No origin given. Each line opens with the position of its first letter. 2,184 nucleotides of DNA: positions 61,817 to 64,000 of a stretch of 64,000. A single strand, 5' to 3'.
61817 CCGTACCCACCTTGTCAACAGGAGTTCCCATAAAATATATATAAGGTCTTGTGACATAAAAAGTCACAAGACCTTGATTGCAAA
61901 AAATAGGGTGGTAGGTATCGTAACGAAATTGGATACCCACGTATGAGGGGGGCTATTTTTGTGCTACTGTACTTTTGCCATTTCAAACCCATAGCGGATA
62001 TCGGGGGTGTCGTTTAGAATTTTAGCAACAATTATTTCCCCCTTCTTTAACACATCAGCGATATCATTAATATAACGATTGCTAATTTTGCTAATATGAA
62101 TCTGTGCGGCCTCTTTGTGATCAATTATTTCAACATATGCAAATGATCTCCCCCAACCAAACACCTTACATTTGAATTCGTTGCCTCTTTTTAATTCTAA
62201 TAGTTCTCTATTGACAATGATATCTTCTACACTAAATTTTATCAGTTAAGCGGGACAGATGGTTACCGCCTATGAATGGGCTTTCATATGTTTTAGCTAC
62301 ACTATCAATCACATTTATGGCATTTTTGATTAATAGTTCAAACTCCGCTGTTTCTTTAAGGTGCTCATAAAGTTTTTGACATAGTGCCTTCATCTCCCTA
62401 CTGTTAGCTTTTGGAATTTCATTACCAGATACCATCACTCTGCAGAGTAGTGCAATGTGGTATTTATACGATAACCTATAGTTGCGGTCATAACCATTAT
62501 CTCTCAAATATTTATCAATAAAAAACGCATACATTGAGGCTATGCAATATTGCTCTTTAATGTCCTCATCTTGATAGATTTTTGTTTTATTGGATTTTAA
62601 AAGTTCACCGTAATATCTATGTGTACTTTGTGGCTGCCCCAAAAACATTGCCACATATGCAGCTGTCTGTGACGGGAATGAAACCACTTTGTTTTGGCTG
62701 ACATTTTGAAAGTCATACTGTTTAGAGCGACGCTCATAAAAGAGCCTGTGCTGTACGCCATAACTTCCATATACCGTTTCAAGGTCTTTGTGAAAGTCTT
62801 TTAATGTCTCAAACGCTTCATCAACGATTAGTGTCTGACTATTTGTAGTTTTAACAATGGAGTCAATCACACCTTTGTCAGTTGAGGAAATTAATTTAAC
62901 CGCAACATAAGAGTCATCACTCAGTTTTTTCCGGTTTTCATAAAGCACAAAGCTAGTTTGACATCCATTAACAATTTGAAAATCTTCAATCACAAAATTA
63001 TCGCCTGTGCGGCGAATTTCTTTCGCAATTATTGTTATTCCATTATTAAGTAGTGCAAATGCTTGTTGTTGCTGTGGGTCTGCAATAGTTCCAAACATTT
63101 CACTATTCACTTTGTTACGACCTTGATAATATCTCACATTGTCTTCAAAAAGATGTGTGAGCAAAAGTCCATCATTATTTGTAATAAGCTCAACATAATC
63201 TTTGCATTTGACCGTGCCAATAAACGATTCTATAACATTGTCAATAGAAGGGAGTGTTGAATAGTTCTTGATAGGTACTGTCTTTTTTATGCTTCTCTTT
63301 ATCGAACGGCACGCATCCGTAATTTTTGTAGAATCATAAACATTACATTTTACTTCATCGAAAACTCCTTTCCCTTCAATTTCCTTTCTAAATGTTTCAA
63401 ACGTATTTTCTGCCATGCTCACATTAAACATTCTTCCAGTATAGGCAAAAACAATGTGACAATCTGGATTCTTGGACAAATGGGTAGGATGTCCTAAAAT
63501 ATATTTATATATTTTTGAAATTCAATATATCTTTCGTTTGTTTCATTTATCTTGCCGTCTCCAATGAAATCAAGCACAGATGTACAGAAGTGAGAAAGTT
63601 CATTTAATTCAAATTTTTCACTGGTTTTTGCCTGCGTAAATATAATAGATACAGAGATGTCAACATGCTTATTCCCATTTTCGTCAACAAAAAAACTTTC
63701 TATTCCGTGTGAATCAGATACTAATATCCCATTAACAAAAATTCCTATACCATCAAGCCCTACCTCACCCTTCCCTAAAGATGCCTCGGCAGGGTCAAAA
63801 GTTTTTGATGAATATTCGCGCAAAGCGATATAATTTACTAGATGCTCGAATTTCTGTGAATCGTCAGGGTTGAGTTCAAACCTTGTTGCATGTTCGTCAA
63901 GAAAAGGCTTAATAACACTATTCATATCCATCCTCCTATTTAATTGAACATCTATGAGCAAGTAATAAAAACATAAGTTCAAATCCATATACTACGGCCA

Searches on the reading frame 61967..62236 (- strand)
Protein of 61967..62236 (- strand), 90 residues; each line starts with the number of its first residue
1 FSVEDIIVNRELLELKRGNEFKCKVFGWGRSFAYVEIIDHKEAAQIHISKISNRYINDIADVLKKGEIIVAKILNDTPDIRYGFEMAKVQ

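Call 7: search_protein_families(library=pfam, max_evalue=1, proteins=[window:61967-62236:-])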
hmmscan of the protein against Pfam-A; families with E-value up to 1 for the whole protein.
seq(90 aa): 2 families
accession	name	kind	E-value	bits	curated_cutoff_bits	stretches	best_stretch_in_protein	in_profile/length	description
PF00575.29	S1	-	3.3e-06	27.8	22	1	15-75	2-61/74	S1 RNA binding domain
PF19500.6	DUF6035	-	0.029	14.7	22.6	1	30-76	55-101/179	Domain of unknown function (DUF6035)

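Call 62: search_protein_representatives(protein=window:61967-62236:-)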
Query: 90 residues. Proteins with E-value up to 0.001 (for the whole library): 67; up to 1e-10: 5; up to 1e-30: 1. The best 67 are listed.
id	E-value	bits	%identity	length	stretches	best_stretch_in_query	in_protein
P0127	9.5e-36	137.3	100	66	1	25-90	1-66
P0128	4.2e-20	87.4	53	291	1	8-88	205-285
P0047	4.5e-16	74.5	48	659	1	7-86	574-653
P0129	5.1e-16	74.4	48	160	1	4-90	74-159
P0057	1.5e-14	69.7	46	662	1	8-88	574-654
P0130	3.5e-10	55.7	42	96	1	11-84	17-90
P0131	4.5e-09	52.2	36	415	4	33-76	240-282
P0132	5.9e-09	51.8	36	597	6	18-74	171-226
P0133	6.5e-09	51.7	29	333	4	33-70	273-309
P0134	8.6e-09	51.3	32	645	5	12-81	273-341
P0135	1.1e-08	51.0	29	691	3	41-86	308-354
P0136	4.0e-08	49.2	32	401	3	33-77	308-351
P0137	3.2e-07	46.3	30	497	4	31-80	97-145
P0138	7.8e-07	45.0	32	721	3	18-78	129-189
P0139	1.3e-06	44.4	41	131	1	13-88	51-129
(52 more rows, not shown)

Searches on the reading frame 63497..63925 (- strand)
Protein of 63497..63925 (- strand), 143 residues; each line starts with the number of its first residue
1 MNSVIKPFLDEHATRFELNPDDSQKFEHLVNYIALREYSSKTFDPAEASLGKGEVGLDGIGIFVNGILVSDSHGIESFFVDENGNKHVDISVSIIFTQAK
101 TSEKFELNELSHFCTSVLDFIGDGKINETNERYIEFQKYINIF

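Call 48: list_cluster_members(proteins=[P0005, window:63497-63925:-, window:61967-62164:-, window:60556-61611:+])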
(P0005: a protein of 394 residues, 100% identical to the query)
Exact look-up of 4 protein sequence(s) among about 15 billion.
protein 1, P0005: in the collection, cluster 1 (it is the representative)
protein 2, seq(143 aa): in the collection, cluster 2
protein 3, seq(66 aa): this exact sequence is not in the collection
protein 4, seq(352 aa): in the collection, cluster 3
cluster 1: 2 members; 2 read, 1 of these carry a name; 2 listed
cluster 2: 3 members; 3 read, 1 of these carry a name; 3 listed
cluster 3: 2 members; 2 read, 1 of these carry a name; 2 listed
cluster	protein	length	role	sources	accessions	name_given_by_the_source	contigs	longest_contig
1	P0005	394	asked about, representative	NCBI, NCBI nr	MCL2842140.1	MAG: AIPR family protein [Oscillospiraceae bacterium] | AIPR family protein [Oscillospiraceae bacterium]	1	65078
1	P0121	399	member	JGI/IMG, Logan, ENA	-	-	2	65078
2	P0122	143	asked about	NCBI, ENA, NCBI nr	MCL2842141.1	MAG: hypothetical protein FWE28_01560 [Oscillospiraceae bacterium] | hypothetical protein [Oscillospiraceae bacterium]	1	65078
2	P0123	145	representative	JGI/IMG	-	-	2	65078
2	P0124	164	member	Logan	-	-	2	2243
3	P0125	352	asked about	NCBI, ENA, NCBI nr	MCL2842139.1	MAG: stage II sporulation protein D [Oscillospiraceae bacterium] | stage II sporulation protein D [Oscillospiraceae bacterium]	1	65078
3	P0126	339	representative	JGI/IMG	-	-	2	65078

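Call 49: find_encoding_contigs(protein=P0124, flank=10000, max_places=6)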
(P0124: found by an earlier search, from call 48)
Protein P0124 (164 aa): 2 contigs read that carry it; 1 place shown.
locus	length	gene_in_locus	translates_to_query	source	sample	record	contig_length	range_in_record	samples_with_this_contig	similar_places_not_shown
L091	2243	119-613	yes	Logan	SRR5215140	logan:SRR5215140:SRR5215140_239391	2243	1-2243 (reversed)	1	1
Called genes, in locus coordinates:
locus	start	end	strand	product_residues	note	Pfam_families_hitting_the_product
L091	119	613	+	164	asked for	-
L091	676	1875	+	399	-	PF10592:AIPR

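Call 50: find_encoding_contigs(protein=P0121, flank=10000, max_places=6)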
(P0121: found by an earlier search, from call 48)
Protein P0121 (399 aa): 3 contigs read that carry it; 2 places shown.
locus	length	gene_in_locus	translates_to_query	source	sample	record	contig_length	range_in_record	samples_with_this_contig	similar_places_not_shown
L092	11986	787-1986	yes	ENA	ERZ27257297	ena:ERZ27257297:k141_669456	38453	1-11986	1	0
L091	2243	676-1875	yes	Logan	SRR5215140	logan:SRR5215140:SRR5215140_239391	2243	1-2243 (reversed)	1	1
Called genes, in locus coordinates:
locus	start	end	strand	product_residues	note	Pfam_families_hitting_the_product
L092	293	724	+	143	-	-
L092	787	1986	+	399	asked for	PF10592:AIPR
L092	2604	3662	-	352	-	PF08486:SpoIID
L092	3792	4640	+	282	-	-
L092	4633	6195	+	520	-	PF13396:PLDc_N, PF13091:PLDc_2, PF00614:PLDc, PF13091:PLDc_2, PF00614:PLDc (weak)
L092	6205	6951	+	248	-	PF10418:DHODB_Fe-S_bind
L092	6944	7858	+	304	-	PF01180:DHO_dh, PF01207:Dus (faint)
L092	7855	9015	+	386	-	PF00300:His_Phos_1, PF00583:Acetyltransf_1, PF13420:Acetyltransf_4 (weak), PF13508:Acetyltransf_7, PF13673:Acetyltransf_10, PF08445:FR47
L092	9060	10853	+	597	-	PF08497:Radical_SAM_N, PF04055:Radical_SAM (weak), PF11842:DUF3362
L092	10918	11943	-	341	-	PF00022:Actin (weak), PF06723:MreB_Mbl, PF00012:HSP70, PF14450:FtsA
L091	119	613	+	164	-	-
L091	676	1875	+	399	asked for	PF10592:AIPR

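Call 53: predict_structure(alignment_id=A3)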
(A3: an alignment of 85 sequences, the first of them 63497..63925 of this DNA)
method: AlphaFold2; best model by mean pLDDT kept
length: 143 residues; sequences in the alignment: 85
mean_pLDDT: 88.7   pTM: 0.79
mean pLDDT of the five models: 88.7, 87.9, 87.5, 87.3, 87.1
residues with pLDDT >= 90: 83; 70-90: 58; 50-70: 2; < 50: 0
segments of 3 or more residues with pLDDT < 50: none
pLDDT, mean of each block of 10 residues (from residue 1): 86 91 90 93 92 90 92 80 81 92 80 94 93 90 79
secondary structure, 60 per line:
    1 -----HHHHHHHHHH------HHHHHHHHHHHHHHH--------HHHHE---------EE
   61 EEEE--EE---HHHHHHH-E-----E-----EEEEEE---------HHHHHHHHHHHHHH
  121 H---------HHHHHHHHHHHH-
elements in order: H6-15 H22-36 H45-48 E59-64 H72-78 E92-97 H107-121 H131-142

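Call 56: fold_search(model_id=the predicted structure, library=pdb)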
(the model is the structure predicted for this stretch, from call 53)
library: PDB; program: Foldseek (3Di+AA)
matches with E <= 10: 26; with E <= 0.001: 0
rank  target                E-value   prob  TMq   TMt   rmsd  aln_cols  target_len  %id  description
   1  2p5v_C                2.8e+00  0.04  0.21  0.20  12.8       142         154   14  Crystal Structure of Transcriptional Regulator NMB0573 from Neisseria Meningitidis (released 2007-04-03)
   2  3kds_F                3.0e+00  0.03  0.22  0.11  11.8       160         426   13  apo-FtsH crystal structure (released 2009-12-01)
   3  3gg4_A                3.8e+00  0.02  0.16  0.07  15.4       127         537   20  The crystal structure of glycerol kinase from Yersinia pseudotuberculosis (released 2009-03-31)
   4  2p5v_G                4.6e+00  0.03  0.22  0.20  12.1       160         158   11  Crystal Structure of Transcriptional Regulator NMB0573 from Neisseria Meningitidis (released 2007-04-03)
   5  3irb_B                4.9e+00  0.01  0.15  0.16  15.9       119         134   15  Crystal structure of protein with unknown function from DUF35 family (13815350) from SULFOLOBUS SOLFATARICUS at 1.80 A (released 2009-09-01)
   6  3hm8_A                5.2e+00  0.02  0.21  0.08  16.2       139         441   12  Crystal structure of the C-terminal Hexokinase domain of human HK3 (released 2009-08-11)
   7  3kds_E                5.5e+00  0.01  0.18  0.09  13.0       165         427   12  apo-FtsH crystal structure (released 2009-12-01)
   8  3hm8_D                5.9e+00  0.02  0.21  0.08  16.2       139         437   12  Crystal structure of the C-terminal Hexokinase domain of human HK3 (released 2009-08-11)
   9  2p6t_F                6.3e+00  0.02  0.23  0.22  12.8       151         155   14  CRYSTAL STRUCTURE OF TRANSCRIPTIONAL REGULATOR NMB0573 and L-LEUCINE COMPLEX FROM NEISSERIA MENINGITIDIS (released 2007-04-03)
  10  3hm8_C                6.7e+00  0.02  0.21  0.08  16.0       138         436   12  Crystal structure of the C-terminal Hexokinase domain of human HK3 (released 2009-08-11)
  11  9ikp_A                6.7e+00  0.01  0.10  0.08  16.1        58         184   14  Crystal structure of human malectin (released 2025-07-02)
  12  5urx_1B               6.7e+00  0.01  0.13  0.06  16.6       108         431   18  Structure of the contracted type VI secretion system sheath in Myxococcus xanthus (released 2017-05-10)
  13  6vqw_I                7.1e+00  0.01  0.17  0.09  13.6       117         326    8  Type I-F CRISPR-Csy complex with its inhibitor AcrF8 (released 2020-03-11)
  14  2e50_B                7.1e+00  0.01  0.18  0.16  19.3       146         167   13  Crystal structure of SET/TAF-1beta/INHAT (released 2007-02-20)
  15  2p6t_B                7.6e+00  0.02  0.23  0.21  12.6       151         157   14  CRYSTAL STRUCTURE OF TRANSCRIPTIONAL REGULATOR NMB0573 and L-LEUCINE COMPLEX FROM NEISSERIA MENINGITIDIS (released 2007-04-03)
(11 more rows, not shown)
